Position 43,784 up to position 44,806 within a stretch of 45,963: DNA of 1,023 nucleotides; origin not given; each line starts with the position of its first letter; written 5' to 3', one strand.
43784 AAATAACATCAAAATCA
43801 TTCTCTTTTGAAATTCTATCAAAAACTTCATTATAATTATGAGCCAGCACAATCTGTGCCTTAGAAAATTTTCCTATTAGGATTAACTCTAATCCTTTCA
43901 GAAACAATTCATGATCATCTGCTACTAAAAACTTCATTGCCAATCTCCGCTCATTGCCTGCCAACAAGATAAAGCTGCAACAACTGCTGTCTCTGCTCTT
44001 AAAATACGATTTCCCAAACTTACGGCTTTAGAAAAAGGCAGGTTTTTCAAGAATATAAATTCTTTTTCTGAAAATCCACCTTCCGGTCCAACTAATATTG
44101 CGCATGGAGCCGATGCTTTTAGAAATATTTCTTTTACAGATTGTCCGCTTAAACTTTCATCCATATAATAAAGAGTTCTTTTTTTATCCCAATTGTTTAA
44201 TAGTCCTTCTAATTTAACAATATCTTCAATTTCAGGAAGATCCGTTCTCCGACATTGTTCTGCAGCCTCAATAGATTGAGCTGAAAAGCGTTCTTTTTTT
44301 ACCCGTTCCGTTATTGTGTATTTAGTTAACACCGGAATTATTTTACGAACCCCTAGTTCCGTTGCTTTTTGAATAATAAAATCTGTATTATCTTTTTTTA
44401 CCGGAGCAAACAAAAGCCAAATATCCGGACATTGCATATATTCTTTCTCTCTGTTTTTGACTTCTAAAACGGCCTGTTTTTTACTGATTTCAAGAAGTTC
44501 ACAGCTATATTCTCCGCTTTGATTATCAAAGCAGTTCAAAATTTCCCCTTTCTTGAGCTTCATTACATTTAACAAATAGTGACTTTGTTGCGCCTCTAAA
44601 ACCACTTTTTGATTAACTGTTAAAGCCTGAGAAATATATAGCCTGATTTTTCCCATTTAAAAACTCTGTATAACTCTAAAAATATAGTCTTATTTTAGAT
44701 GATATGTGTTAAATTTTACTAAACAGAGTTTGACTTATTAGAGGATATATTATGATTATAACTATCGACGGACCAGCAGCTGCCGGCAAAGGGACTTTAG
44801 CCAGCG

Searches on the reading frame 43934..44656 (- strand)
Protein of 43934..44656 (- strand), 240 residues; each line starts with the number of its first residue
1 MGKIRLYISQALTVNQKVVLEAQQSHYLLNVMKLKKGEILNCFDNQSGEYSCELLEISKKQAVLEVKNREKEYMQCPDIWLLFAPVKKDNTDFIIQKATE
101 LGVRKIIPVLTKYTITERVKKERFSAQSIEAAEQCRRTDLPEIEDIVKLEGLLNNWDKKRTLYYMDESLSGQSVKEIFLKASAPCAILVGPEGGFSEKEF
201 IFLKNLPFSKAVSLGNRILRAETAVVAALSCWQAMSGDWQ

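Call 7: search_protein_families(library=pfam, proteins=[window:43934-44656:-], max_evalue=0.01)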
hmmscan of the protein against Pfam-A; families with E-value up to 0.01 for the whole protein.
window:43934-44656:- (240 aa): 2 families
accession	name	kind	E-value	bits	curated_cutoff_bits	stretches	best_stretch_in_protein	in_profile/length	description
PF04452.19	Methyltrans_RNA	-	1.5e-42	145.4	23.9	1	77-233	4-165/165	RNA methyltransferase domain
PF20260.4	PUA_4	-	4e-13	49.7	23.9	1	21-66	2-47/48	RNA methyltransferase PUA domain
